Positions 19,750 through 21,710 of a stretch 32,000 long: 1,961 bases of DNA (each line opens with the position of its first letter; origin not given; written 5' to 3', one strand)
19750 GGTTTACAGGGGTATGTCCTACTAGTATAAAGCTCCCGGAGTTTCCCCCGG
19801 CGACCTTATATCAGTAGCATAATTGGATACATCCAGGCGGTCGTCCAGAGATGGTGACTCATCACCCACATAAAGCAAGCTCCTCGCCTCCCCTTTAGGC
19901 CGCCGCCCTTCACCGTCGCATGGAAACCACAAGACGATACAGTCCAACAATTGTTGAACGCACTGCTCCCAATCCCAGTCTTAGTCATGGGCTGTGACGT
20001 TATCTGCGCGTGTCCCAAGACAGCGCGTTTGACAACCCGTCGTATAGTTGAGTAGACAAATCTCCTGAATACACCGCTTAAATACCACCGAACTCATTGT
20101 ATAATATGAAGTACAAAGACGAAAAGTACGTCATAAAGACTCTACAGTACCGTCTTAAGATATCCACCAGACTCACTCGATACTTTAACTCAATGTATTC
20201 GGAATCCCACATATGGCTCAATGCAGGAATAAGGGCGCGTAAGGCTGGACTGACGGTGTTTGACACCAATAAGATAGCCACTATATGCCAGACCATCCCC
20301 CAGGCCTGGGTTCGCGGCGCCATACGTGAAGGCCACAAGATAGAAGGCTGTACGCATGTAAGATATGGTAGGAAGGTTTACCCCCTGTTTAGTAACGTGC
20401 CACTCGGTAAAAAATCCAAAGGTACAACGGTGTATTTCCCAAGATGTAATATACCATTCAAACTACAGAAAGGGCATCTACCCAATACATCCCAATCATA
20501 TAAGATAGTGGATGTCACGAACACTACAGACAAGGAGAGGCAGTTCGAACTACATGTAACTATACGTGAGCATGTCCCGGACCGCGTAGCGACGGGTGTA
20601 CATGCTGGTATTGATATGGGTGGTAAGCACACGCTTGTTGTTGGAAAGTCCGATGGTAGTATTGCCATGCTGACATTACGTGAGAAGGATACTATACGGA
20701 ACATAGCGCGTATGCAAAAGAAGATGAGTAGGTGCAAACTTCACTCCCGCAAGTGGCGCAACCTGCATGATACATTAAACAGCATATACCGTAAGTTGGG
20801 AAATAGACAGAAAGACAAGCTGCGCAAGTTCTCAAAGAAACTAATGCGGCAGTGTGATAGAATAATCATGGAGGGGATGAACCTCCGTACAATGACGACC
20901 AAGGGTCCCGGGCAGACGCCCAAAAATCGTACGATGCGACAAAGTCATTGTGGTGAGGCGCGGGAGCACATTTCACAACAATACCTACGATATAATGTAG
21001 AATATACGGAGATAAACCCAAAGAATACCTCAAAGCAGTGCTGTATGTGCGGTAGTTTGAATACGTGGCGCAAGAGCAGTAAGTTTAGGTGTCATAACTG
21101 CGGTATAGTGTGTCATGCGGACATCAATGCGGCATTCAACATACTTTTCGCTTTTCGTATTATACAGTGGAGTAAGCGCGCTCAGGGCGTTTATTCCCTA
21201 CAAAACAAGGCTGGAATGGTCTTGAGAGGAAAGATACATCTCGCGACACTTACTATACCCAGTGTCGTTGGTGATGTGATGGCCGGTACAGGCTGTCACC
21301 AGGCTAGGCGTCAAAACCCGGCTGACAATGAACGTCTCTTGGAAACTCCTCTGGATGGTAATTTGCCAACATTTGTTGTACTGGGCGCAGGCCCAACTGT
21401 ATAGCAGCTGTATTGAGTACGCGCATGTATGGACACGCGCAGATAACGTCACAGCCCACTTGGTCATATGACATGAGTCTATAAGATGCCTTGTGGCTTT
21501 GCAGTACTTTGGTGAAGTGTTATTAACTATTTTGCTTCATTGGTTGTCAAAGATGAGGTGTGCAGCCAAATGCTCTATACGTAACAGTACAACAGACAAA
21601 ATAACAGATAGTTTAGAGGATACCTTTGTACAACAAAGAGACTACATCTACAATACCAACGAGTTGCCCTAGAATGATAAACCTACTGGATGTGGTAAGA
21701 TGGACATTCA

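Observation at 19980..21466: Second, unrelated TnpB element shows the same shell: perfect 28-bp TIRs and a 7/8 8-bp flanking repeat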

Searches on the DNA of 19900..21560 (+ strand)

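Call 82: search_rna_families(source=window, start=19900, end=21560, threshold=evalue, max_evalue=10)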
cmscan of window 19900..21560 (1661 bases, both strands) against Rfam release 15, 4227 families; matches with E-value up to 10: 0.
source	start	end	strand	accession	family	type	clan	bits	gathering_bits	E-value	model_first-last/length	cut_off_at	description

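Call 87: build_rna_model(alignment_id=A7, structure=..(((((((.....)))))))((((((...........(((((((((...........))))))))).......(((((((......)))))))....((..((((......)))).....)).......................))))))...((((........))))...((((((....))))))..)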
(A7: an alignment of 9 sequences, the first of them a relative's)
Model R1 built from alignment A7 (9 sequences, 192 columns); structure: as given.
model positions 186; base pairs 45; branch points 5; effective number of sequences 1.35; information 0.591 bits per position. Calibrated on 0.2 Mb of random sequence (short: E-values are rough).
structure used (alignment columns):
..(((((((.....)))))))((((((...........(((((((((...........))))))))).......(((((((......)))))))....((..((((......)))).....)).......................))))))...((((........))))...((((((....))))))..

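Call 88: search_with_rna_model(model_id=R1, sources=[window, L001, L002, L003, L004, L005, L006, L007, L008, L012, L014, L015, L016, L017], max_evalue=1, make_alignment=true)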
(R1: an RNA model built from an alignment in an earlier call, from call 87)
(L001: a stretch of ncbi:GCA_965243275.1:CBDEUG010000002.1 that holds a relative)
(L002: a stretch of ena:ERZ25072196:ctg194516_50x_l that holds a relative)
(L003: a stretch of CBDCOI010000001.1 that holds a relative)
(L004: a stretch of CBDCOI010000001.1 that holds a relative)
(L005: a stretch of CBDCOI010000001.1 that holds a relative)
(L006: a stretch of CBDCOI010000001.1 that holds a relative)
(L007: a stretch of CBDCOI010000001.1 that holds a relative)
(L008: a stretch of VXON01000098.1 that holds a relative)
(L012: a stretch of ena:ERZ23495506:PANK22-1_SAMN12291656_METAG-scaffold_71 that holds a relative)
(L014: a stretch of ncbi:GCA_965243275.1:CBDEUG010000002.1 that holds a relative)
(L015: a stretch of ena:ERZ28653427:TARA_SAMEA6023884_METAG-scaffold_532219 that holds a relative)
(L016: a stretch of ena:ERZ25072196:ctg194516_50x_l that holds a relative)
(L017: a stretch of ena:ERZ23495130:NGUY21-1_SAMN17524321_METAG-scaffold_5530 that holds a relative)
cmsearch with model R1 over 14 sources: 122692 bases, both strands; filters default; matches with E-value up to 1: 14.
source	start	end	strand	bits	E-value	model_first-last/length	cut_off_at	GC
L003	4099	4284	+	216.1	1.3e-61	1-186/186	no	0.52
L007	4096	4281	+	212.7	1.3e-60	1-186/186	no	0.53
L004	4096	4281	+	210.7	5e-60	1-186/186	no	0.53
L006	4144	4327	+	195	1.9e-55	1-186/186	no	0.52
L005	4099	4287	+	193.7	4.8e-55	1-186/186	no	0.52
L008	2826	3017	+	186.1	7.6e-53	1-186/186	no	0.53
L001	4099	4287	+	185.6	1.1e-52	1-186/186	no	0.55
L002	4123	4311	+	184.1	3e-52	1-186/186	no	0.52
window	21204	21389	+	172.9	5.6e-49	1-186/186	no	0.5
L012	5105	5249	+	89.7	1.2e-24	1-186/186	no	0.59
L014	5165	5309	+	55.9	9.3e-15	1-186/186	no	0.55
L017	651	807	+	46.9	3.9e-12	1-186/186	no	0.53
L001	2873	3041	-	41.7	1.3e-10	1-186/186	no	0.43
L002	2921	3029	-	16.4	0.0034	1-186/186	no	0.39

Alignment A8: 14 matches aligned to the model, 238 columns, each read 5' to 3' on its own strand. Consensus structure (alignment columns), stored with it:
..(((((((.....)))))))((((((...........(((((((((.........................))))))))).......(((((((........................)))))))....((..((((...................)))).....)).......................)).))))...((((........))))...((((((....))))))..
